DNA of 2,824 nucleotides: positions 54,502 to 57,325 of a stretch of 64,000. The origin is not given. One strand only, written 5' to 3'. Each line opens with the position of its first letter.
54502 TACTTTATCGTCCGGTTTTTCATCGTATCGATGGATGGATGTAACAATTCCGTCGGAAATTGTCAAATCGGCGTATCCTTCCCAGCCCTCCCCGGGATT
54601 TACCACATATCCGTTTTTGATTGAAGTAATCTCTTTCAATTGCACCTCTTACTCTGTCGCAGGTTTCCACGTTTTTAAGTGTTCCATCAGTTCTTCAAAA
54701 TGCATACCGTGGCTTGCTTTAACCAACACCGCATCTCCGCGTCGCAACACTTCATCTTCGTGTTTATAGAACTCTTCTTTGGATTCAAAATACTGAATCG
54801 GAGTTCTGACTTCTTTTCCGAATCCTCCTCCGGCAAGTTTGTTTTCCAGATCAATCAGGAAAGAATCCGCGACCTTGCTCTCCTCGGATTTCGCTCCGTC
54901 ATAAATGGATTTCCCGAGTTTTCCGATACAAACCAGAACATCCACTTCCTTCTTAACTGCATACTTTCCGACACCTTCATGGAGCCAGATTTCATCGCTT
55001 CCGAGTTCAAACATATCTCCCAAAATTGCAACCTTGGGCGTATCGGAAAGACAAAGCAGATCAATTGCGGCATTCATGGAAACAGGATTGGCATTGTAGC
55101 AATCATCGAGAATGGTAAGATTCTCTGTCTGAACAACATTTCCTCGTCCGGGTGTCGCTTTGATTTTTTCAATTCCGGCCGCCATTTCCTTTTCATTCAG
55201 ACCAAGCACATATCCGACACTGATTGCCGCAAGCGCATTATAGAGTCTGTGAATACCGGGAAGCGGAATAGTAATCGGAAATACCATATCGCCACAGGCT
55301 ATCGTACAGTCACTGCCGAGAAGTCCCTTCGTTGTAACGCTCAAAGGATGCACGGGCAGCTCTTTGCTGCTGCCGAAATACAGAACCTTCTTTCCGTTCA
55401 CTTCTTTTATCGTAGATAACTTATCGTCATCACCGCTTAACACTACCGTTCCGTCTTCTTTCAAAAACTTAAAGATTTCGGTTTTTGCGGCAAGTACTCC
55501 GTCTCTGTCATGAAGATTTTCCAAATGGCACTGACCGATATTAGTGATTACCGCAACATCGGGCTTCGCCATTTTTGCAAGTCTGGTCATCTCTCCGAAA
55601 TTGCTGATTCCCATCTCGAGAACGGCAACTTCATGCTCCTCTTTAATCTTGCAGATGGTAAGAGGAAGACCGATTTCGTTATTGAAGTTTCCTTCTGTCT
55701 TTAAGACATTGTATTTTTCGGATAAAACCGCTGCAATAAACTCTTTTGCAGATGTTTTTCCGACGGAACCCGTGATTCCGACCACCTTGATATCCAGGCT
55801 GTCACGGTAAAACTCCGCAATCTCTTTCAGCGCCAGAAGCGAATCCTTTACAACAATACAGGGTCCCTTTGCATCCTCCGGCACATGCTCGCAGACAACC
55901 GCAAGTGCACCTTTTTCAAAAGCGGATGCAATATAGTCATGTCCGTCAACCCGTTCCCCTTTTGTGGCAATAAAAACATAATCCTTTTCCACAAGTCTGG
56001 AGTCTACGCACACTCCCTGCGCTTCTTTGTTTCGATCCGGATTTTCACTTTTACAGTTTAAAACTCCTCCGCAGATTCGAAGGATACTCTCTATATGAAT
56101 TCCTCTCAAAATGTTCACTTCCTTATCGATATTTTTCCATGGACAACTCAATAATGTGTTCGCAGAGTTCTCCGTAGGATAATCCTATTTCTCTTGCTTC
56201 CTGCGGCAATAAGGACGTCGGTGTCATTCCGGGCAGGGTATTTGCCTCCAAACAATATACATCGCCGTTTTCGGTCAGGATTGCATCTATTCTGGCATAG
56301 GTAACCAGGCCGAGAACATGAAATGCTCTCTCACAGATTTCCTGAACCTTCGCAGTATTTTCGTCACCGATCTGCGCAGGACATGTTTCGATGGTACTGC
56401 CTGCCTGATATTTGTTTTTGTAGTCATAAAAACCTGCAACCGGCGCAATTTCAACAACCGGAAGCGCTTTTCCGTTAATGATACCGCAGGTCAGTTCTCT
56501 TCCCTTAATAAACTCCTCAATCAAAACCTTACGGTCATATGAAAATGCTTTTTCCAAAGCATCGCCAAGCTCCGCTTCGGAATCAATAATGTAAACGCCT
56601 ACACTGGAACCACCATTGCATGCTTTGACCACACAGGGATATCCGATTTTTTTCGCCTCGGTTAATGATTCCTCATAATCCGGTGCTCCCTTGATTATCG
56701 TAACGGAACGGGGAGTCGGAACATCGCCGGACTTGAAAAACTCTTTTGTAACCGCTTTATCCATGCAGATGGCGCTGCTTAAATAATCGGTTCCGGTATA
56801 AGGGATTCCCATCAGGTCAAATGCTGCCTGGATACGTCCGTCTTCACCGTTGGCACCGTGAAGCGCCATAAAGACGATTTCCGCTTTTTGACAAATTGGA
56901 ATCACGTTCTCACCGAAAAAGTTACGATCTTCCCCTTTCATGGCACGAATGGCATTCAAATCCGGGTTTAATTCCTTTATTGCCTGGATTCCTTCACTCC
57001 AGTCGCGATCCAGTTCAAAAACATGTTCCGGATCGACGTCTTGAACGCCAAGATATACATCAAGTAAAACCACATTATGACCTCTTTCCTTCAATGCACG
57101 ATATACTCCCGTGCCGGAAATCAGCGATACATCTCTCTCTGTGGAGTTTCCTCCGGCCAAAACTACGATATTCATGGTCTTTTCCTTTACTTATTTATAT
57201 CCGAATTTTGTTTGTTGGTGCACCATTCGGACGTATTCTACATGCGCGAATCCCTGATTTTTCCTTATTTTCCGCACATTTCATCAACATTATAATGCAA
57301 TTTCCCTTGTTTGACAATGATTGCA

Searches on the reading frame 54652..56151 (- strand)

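Call 12: search_protein_families(library=pfam, proteins=[window:54652-56151:-], max_evalue=0.001)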
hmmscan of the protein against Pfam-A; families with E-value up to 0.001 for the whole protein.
window:54652-56151:- (500 aa): 3 families
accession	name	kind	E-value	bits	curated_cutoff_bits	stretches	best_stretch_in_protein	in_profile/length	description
PF08245.18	Mur_ligase_M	-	2.1e-43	149.1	24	1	126-312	1-199/200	Mur ligase middle domain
PF02875.26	Mur_ligase_C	-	1.3e-14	55.6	28.4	1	335-480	1-126/127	Mur ligase, glutamate ligase domain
PF01225.30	Mur_ligase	-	1.5e-09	38.5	21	1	45-115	3-94/95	Mur ligase family, catalytic domain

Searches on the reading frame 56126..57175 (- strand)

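Call 12: search_protein_families(library=pfam, proteins=[window:56126-57175:-], max_evalue=0.001)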
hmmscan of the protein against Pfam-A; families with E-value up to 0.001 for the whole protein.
window:56126-57175:- (350 aa): 8 families
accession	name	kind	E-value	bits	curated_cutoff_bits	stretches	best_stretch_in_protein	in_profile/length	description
PF07478.18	Dala_Dala_lig_C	-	6.7e-54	182.9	24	1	149-343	4-204/204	D-ala D-ala ligase C-terminus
PF01820.27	Dala_Dala_lig_N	-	1e-25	91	34.6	1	2-128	1-120/121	D-ala D-ala ligase N-terminus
PF02786.22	CPSase_L_D2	-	3.7e-13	49.9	19.8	1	139-313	1-178/211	Carbamoyl-phosphate synthase L chain, ATP binding domain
PF02222.28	ATP-grasp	-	2.8e-11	43.8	27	1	147-306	3-154/179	ATP-grasp domain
PF02655.19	ATP-grasp_3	-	5e-10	40.1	23.2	1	137-312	1-154/160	ATP-grasp domain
PF13535.11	ATP-grasp_4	-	1.1e-08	35.3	27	1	177-314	1-151/160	ATP-grasp domain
PF01071.24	GARS_A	-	2.3e-06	28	27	1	139-237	2-104/194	Phosphoribosylglycinamide synthetase, ATP-grasp (A) domain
PF08443.16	RimK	-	3.6e-05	23.9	21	1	152-318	16-170/188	RimK-like ATP-grasp domain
